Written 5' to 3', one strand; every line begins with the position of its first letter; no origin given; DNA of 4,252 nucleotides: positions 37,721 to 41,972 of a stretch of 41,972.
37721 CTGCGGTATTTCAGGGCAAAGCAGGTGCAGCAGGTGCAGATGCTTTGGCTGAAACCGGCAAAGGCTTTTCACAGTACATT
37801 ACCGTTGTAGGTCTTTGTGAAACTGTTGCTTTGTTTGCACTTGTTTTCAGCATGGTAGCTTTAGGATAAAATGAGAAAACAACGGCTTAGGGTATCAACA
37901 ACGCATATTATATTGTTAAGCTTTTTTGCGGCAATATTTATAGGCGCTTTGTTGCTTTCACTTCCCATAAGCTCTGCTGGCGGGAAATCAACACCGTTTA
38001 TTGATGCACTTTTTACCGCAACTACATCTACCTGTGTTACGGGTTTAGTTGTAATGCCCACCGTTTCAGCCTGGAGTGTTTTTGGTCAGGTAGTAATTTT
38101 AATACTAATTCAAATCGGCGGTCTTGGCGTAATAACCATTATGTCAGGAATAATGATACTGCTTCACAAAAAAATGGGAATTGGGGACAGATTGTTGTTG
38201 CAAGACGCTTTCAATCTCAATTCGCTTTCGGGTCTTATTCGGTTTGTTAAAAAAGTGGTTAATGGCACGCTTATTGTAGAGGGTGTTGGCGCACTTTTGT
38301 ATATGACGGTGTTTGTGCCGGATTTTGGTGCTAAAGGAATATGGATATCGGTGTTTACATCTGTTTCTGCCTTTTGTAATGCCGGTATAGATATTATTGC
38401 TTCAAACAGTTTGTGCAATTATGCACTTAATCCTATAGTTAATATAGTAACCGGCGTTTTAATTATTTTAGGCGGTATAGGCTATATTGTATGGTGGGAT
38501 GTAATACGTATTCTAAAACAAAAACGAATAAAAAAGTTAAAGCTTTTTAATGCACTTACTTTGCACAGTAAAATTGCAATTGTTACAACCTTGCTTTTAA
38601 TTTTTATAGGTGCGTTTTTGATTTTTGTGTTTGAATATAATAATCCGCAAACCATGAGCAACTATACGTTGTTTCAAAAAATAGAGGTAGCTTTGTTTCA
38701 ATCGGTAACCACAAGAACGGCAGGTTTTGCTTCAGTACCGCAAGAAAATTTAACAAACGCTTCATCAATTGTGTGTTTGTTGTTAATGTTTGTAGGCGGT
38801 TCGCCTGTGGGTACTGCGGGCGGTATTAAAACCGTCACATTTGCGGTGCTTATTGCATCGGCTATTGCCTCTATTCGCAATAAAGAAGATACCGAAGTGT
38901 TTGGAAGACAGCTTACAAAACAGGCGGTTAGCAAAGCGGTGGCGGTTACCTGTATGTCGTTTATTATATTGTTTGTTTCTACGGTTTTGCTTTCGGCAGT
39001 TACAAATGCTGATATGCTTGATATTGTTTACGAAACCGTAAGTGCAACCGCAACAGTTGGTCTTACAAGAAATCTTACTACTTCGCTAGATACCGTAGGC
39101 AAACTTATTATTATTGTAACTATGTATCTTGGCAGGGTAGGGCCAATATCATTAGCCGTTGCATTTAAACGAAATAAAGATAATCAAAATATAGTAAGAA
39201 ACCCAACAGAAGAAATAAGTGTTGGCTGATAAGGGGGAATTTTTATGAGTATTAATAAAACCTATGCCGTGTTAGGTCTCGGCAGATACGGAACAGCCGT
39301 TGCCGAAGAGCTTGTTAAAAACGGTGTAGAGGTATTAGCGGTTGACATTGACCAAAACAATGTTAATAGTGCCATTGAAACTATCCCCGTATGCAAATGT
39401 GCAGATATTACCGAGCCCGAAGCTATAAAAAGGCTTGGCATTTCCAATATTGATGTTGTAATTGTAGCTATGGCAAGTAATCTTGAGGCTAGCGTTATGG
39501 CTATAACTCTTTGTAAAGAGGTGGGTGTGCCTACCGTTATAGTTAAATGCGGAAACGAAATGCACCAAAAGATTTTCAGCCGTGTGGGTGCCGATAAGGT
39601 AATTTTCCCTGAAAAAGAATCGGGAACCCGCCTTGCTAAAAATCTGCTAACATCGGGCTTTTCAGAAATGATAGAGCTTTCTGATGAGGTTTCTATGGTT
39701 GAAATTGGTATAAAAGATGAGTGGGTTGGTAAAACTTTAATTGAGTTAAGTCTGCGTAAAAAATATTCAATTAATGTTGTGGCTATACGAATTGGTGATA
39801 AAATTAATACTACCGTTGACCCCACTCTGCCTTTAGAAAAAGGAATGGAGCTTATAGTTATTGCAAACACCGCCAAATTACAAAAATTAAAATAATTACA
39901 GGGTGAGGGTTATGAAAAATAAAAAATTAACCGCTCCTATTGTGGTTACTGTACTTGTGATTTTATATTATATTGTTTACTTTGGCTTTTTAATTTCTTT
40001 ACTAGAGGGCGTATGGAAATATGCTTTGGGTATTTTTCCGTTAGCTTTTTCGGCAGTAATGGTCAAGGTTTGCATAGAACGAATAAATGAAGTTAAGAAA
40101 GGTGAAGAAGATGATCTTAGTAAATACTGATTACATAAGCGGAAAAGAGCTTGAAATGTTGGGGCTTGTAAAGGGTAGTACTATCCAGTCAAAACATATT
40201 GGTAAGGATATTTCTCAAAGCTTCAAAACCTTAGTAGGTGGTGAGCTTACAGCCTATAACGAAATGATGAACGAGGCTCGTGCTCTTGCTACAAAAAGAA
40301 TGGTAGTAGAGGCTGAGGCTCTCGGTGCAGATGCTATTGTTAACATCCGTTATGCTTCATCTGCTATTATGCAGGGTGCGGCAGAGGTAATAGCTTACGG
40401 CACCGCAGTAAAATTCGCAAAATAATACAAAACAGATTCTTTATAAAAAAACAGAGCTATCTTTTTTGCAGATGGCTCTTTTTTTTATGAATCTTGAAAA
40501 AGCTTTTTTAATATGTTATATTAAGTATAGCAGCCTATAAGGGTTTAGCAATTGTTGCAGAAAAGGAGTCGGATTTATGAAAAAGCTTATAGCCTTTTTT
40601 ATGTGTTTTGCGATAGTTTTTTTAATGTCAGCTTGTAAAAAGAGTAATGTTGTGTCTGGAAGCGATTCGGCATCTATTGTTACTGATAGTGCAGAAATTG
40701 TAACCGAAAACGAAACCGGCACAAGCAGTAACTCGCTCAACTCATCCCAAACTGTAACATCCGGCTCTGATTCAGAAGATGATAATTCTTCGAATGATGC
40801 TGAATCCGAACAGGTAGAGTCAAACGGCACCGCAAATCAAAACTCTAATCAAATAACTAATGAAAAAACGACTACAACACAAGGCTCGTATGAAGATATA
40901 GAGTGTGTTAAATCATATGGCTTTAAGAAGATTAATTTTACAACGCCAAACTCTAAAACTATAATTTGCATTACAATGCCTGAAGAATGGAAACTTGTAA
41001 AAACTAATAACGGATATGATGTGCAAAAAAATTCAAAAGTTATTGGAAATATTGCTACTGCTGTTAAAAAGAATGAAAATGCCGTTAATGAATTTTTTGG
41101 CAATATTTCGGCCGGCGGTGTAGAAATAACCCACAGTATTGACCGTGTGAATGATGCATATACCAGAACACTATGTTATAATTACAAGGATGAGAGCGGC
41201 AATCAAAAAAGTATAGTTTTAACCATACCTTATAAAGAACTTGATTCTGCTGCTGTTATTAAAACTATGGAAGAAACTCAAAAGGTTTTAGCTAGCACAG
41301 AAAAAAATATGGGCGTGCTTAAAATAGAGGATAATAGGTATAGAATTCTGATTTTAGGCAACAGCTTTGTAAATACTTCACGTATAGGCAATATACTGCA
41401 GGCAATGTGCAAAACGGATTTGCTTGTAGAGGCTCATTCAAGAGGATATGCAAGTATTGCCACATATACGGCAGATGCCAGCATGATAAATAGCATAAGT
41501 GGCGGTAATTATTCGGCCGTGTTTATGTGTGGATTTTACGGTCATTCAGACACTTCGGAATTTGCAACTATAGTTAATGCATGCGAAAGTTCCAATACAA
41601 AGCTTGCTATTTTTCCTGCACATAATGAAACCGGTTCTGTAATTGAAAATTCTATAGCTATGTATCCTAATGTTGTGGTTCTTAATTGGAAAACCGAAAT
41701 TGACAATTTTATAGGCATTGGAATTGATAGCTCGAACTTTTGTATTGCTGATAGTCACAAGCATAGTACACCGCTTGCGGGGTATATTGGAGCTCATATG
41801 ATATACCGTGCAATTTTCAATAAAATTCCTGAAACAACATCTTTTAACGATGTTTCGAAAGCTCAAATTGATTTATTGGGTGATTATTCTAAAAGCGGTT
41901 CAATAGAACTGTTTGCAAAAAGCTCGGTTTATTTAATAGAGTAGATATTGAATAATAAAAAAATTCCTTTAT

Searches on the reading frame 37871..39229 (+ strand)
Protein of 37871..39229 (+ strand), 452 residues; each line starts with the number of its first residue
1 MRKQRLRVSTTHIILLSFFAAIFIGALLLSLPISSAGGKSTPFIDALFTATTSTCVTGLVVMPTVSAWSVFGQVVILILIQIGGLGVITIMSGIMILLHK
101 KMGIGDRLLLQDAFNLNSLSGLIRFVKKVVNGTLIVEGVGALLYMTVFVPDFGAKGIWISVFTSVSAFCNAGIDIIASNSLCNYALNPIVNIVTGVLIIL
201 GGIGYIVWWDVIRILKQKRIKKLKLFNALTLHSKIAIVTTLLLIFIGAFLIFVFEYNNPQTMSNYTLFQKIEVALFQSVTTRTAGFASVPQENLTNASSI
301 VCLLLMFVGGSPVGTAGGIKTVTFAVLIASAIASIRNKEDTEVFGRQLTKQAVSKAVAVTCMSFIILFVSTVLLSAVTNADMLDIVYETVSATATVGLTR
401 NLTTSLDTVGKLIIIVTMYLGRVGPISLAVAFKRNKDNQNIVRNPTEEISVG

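Call 5: search_protein_families(library=pfam, proteins=[window:37871-39229:+], max_evalue=0.01)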
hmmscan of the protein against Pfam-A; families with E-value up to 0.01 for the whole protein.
window:37871-39229:+ (452 aa): 1 family
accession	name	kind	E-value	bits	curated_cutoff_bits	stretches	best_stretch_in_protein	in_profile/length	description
PF02386.22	TrkH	-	4.6e-56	190.8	27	1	23-435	48-493/502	Cation transport protein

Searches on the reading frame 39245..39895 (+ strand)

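Call 5: search_protein_families(library=pfam, proteins=[window:39245-39895:+], max_evalue=0.01)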
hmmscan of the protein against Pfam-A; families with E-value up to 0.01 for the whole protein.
window:39245-39895:+ (216 aa): 13 families
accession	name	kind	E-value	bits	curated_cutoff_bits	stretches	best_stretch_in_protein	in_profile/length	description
PF02254.24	TrkA_N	-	1.1e-24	87.4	23.8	1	7-122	1-116/116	TrkA-N domain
PF02080.26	TrkA_C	-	1.7e-11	44.3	27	1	152-215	4-66/71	TrkA-C domain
PF03686.19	UPF0146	-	2e-05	25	26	1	10-107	20-108/129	Uncharacterised protein family (UPF0146)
PF03446.21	NAD_binding_2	-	4.6e-05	23.9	21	1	7-106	2-96/161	NAD binding domain of 6-phosphogluconate dehydrogenase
PF02737.24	3HCDH_N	-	0.00037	20.9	22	1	8-49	3-44/180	3-hydroxyacyl-CoA dehydrogenase, NAD binding domain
PF02826.25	2-Hacid_dh_C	-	0.00084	19.2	25.1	1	4-41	36-73/178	D-isomer specific 2-hydroxyacid dehydrogenase, NAD binding domain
PF01370.27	Epimerase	-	0.001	19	20.9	1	13-77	8-73/240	NAD dependent epimerase/dehydratase family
PF01210.29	NAD_Gly3P_dh_N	-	0.0025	18.2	23.1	1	8-41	3-36/158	NAD-dependent glycerol-3-phosphate dehydrogenase N-terminus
PF03807.23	F420_oxidored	-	0.0033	18.4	21.6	0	7-77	2-68/94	NADP oxidoreductase coenzyme F420-dependent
PF13380.12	CoA_binding_2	-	0.0034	18.3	22.8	1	5-110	1-94/116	CoA binding domain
PF00107.32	ADH_zinc_N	-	0.0051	17.2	31.8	0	85-126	5-46/129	Zinc-binding dehydrogenase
PF03721.20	UDPG_MGDP_dh_N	-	0.0092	16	27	0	8-42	4-38/187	UDP-glucose/GDP-mannose dehydrogenase family, NAD binding domain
PF03435.24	Sacchrp_dh_NADP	-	0.0094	16.7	25.1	0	9-98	3-96/129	Saccharopine dehydrogenase NADP binding domain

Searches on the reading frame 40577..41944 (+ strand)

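Call 5: search_protein_families(library=pfam, proteins=[window:40577-41944:+], max_evalue=0.01)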
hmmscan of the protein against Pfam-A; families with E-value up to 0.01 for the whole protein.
window:40577-41944:+ (455 aa): 0 families

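Call 9: search_protein_families(library=ncbifam, proteins=[window:40577-41944:+], max_evalue=0.01)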
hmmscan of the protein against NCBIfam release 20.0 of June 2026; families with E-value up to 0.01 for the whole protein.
window:40577-41944:+ (455 aa): 1 family
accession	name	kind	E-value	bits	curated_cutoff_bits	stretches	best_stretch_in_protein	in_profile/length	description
NF033216.1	lipo_YgdI_YgdR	subfamily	0.00047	20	42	0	2-39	1-38/71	YgdI/YgdR family lipoprotein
